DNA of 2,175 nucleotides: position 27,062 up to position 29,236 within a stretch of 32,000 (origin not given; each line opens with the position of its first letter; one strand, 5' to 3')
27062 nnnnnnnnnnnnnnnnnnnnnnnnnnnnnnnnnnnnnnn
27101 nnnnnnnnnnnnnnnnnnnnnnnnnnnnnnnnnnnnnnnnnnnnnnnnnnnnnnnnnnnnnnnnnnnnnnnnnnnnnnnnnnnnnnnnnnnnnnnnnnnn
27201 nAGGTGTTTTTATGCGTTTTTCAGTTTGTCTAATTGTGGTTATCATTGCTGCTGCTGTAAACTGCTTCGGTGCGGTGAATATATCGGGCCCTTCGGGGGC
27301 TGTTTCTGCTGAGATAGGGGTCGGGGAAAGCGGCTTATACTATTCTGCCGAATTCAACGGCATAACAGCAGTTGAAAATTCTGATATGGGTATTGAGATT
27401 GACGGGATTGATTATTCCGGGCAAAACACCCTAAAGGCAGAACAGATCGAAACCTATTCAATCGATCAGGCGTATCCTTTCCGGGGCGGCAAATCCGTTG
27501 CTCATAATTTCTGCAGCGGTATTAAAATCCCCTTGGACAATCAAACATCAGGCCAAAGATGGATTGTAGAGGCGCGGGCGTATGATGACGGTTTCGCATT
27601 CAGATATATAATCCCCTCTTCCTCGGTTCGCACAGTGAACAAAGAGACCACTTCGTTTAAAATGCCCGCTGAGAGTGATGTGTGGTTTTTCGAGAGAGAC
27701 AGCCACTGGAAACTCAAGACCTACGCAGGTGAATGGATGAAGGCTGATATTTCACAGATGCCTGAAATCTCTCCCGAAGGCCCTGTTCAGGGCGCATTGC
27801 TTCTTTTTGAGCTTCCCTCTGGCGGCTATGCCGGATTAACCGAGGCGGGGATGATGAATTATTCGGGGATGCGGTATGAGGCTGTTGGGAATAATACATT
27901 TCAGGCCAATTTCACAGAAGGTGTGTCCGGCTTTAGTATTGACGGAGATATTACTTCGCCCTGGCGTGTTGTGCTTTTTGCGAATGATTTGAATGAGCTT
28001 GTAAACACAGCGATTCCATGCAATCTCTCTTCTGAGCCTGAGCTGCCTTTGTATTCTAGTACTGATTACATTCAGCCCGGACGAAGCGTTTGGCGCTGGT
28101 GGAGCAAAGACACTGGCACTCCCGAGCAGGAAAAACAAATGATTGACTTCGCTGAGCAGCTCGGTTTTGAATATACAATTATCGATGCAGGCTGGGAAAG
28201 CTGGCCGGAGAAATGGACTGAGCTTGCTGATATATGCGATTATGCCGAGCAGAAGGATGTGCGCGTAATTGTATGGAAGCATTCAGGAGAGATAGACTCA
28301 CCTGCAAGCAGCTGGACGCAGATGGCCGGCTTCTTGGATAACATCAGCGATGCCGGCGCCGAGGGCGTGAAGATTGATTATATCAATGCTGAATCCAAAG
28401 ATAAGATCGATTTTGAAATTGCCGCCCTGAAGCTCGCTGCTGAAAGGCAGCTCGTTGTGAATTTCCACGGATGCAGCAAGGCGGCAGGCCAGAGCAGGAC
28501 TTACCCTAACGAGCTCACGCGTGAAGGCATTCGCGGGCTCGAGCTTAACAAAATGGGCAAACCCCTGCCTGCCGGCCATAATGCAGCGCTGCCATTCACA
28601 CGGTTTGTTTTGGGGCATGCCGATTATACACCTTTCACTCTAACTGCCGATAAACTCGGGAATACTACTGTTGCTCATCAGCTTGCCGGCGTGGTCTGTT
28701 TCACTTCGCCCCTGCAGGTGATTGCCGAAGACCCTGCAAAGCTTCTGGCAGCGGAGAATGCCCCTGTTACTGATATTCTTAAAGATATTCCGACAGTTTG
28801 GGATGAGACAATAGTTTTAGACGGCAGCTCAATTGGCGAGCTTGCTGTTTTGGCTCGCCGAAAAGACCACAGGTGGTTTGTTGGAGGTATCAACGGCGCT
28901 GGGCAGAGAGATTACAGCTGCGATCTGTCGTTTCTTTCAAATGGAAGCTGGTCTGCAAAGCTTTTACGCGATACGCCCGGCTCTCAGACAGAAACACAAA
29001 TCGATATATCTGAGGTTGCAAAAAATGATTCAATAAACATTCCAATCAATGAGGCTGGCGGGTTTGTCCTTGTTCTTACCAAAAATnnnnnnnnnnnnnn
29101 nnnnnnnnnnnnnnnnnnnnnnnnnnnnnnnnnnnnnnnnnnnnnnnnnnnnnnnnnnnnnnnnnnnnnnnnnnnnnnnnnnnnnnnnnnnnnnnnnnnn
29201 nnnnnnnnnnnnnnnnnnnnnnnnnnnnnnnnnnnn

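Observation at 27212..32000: Open-ended ORF of more than 1596 aa, missing from the ORF track, fuses a GH97-like alpha-glycosidase and a GH16-like beta-glycanase in one secreted polypeptide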

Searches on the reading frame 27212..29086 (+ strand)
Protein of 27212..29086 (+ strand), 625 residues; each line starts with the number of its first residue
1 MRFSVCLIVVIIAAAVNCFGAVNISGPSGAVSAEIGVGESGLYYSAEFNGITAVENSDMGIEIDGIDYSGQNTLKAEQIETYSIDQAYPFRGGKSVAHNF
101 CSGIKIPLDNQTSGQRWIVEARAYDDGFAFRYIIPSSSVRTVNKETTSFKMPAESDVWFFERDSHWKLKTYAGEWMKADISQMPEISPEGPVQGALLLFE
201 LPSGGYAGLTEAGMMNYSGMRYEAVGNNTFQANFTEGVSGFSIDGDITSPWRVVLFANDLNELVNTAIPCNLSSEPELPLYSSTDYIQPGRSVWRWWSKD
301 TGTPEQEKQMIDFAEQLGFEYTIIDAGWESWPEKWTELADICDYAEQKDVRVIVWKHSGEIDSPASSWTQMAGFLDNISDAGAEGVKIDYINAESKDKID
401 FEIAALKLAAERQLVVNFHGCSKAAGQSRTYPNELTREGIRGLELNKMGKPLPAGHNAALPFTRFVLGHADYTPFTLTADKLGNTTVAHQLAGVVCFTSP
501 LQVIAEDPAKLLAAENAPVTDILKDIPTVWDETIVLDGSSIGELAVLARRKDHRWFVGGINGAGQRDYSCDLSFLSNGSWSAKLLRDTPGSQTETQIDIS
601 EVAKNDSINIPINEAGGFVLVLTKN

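Call 14: search_solved_structures(query=window:27212-29086:+, max_evalue=1e-20, show_alignments=3)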
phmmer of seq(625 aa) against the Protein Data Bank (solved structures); distinct sequences matched with E-value up to 1e-20: 12.
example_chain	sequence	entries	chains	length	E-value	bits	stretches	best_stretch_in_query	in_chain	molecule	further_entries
3a24_A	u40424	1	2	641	3e-51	178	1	243-620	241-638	alpha-galactosidase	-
5e1q_A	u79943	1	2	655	2.7e-50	174.9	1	243-620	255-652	Retaining alpha-galactosidase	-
5xfm_A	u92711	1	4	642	1.5e-43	152.5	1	24-620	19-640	Alpha-glucosidase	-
8wg0_A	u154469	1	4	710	6e-42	147.3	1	304-595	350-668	Candidate alpha-glucosidase Glycoside hydrolase family 97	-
5hqc_A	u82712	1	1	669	1.4e-41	146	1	405-593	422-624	Glycoside Hydrolase Family 97 enzyme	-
5hq4_A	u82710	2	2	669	2.1e-41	145.5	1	405-593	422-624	Alpha-glucosidase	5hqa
8wg1_A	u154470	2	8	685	2.1e-41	145.4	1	304-595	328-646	Candidate alpha-glucosidase Glycoside hydrolase family 97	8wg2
5hqb_A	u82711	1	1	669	5.2e-41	144.2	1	405-593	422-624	Alpha-glucosidase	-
9bs5_A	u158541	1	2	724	1.2e-30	110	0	403-580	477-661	Alpha-glucosidase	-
3wfa_A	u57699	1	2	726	7.6e-29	104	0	340-579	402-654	Alpha-glucosidase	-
2jka_A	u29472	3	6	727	7.6e-29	104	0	340-579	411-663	ALPHA-GLUCOSIDASE (ALPHA-GLUCOSIDASE SUSB)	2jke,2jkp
2d73_A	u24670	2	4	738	8.2e-29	103.9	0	340-579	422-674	alpha-glucosidase SusB | Alpha-glucosidase (Alpha-glucosidase SusB)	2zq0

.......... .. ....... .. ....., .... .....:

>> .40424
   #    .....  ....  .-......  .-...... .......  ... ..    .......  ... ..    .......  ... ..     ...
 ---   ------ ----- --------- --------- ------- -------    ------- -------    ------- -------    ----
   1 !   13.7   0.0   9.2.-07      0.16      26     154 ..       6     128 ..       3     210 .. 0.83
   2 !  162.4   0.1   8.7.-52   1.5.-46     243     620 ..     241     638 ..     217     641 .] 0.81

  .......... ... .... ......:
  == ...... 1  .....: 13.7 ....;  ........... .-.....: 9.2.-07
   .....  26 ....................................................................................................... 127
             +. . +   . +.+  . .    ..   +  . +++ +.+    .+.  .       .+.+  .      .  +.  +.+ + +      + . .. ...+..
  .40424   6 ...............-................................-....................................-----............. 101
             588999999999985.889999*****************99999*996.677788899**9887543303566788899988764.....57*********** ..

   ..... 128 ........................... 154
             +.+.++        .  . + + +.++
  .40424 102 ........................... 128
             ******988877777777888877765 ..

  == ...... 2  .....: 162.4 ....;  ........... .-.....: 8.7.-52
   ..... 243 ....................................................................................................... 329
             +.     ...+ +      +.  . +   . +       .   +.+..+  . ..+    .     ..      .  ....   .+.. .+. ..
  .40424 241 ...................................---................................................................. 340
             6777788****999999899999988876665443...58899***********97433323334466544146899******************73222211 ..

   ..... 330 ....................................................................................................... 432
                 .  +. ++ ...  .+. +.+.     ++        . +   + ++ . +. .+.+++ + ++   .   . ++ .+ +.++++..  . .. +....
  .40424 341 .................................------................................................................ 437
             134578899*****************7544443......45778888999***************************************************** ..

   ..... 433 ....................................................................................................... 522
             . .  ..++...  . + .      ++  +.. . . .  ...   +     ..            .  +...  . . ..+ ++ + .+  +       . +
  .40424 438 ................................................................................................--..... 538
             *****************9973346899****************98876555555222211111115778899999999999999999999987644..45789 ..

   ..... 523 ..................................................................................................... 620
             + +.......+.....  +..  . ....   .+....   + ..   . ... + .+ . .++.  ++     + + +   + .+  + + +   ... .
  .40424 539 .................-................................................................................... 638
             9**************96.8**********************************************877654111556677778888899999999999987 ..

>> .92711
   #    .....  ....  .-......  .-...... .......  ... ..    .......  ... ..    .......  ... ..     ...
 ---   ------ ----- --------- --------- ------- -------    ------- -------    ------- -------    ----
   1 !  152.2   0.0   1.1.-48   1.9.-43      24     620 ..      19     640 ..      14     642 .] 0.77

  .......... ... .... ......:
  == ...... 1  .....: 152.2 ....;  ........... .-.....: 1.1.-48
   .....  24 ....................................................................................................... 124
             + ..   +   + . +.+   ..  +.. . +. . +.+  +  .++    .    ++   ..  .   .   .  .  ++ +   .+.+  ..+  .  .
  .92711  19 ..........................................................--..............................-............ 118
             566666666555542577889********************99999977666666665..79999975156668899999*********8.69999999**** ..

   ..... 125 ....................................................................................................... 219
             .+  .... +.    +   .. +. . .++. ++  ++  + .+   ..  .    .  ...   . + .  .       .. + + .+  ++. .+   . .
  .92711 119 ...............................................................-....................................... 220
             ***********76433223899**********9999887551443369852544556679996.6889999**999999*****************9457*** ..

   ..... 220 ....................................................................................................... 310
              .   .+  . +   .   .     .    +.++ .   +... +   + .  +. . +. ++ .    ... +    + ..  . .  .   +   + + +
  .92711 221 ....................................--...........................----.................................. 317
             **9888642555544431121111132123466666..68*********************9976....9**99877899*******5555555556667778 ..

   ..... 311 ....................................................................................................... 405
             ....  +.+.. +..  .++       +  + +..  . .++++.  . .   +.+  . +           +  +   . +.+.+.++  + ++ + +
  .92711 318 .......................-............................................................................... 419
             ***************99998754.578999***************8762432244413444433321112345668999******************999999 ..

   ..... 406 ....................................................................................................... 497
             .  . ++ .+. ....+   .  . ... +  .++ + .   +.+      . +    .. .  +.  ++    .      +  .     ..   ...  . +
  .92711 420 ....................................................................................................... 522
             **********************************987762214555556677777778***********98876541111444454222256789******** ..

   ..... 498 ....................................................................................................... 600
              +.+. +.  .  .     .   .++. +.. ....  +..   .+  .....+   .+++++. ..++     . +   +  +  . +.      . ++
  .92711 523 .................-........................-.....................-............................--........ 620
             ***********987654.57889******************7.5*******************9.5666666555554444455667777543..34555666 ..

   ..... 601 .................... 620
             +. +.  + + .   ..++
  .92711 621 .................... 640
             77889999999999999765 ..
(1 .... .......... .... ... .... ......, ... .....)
